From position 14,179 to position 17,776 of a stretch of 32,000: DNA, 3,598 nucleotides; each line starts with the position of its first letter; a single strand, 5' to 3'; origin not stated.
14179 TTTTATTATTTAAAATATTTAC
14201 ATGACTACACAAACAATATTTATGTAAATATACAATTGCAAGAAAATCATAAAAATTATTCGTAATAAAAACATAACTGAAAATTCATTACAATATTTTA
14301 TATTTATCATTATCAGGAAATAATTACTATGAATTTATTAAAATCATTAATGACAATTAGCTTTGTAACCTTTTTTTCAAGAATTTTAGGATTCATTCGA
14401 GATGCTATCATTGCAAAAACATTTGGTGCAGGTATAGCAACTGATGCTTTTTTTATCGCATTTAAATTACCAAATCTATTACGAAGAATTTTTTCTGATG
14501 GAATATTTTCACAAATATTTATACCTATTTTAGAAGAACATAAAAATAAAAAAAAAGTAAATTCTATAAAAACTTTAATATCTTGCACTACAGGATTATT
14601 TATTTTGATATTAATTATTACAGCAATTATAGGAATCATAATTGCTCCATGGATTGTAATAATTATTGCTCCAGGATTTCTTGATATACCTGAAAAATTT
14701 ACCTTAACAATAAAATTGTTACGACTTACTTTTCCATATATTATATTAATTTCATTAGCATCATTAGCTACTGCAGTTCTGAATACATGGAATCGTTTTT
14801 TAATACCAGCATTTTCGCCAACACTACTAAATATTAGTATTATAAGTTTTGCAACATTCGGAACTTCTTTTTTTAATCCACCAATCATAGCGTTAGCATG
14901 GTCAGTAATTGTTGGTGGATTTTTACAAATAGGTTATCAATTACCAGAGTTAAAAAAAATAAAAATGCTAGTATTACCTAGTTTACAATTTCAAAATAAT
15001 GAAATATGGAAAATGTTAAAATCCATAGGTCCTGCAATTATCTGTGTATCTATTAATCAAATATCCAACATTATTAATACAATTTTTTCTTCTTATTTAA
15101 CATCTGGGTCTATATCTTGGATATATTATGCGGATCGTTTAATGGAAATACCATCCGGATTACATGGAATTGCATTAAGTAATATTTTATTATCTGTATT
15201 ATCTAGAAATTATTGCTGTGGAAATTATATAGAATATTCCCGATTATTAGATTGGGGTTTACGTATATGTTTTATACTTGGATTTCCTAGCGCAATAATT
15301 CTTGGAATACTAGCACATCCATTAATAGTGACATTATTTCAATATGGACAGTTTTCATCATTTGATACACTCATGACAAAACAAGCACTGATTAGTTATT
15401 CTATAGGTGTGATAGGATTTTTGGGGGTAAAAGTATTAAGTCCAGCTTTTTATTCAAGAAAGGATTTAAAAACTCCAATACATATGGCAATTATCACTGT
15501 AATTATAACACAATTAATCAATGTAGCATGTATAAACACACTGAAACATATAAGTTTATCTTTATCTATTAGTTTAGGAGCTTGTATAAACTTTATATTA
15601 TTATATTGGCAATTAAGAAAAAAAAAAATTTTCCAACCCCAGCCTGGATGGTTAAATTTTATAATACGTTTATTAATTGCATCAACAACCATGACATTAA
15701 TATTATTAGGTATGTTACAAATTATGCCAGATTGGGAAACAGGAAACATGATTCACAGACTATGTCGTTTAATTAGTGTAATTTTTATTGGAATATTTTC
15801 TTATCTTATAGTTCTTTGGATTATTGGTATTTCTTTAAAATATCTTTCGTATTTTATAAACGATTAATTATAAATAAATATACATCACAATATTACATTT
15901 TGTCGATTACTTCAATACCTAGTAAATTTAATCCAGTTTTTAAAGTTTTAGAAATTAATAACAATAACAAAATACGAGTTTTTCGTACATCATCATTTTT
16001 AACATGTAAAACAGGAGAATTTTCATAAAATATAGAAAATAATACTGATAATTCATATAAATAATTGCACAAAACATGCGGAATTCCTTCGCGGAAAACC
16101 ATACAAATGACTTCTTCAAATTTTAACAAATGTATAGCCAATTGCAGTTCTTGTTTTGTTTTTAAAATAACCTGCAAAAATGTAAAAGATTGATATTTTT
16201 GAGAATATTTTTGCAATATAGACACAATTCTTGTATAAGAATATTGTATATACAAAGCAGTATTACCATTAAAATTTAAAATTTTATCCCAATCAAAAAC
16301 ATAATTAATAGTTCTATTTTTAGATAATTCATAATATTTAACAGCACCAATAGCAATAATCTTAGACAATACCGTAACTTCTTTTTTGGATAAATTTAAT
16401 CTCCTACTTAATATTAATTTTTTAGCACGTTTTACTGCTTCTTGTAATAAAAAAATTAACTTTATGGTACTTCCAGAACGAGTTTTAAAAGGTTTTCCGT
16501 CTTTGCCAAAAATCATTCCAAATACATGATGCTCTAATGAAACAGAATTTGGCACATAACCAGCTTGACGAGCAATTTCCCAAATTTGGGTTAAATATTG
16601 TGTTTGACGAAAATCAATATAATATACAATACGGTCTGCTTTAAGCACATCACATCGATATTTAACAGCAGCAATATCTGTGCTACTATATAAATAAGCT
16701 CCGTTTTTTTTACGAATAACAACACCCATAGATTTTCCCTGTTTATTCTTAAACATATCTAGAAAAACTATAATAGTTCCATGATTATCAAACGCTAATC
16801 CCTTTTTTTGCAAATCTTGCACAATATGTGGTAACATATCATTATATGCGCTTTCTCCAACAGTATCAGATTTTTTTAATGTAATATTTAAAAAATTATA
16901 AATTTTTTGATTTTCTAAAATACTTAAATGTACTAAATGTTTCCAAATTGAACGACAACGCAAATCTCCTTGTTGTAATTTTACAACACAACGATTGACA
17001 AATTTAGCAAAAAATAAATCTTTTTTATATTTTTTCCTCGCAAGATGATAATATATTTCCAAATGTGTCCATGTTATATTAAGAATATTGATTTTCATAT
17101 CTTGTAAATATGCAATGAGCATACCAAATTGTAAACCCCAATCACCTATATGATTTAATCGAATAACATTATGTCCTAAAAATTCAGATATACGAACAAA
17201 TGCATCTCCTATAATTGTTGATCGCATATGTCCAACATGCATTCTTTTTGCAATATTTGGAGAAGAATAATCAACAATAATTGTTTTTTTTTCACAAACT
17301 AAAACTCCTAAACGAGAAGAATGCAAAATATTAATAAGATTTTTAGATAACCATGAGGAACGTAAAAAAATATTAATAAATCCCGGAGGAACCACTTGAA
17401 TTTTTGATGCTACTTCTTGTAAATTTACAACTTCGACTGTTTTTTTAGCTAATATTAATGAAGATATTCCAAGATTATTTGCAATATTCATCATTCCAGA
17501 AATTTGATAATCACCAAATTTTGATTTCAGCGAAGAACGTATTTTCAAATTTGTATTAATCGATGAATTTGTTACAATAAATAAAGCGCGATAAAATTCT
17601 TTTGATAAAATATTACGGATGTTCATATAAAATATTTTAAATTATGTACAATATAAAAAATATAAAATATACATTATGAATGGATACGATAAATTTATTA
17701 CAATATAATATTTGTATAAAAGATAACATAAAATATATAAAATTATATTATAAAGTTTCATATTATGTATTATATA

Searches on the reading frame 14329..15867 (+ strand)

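Call 29: search_protein_families(library=ncbifam, max_evalue=1e-10, proteins=[window:14329-15867:+])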
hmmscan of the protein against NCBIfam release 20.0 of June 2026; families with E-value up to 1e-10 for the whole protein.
window:14329-15867:+ (512 aa): 1 family
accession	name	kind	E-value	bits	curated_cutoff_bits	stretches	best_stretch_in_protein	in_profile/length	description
TIGR01695.1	murJ_mviN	equivalog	2e-141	472.2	235.55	1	2-502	1-499/506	murein biosynthesis integral membrane protein MurJ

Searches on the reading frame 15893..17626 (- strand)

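Call 29: search_protein_families(library=ncbifam, max_evalue=1e-10, proteins=[window:15893-17626:-])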
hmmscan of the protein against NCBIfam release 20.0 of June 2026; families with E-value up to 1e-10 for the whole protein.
window:15893-17626:- (577 aa): 3 families
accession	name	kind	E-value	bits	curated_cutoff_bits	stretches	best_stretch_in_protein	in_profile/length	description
TIGR00456.1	argS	equivalog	1.8e-151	505.3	261.65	1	22-577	19-569/569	arginine--tRNA ligase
NF002447.0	PRK01611.3-4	equivalog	3.3e-63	214.1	460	2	326-577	355-613/613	arginine--tRNA ligase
NF002446.0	PRK01611.3-3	equivalog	7.4e-60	202.9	399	2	213-577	267-636/636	arginine--tRNA ligase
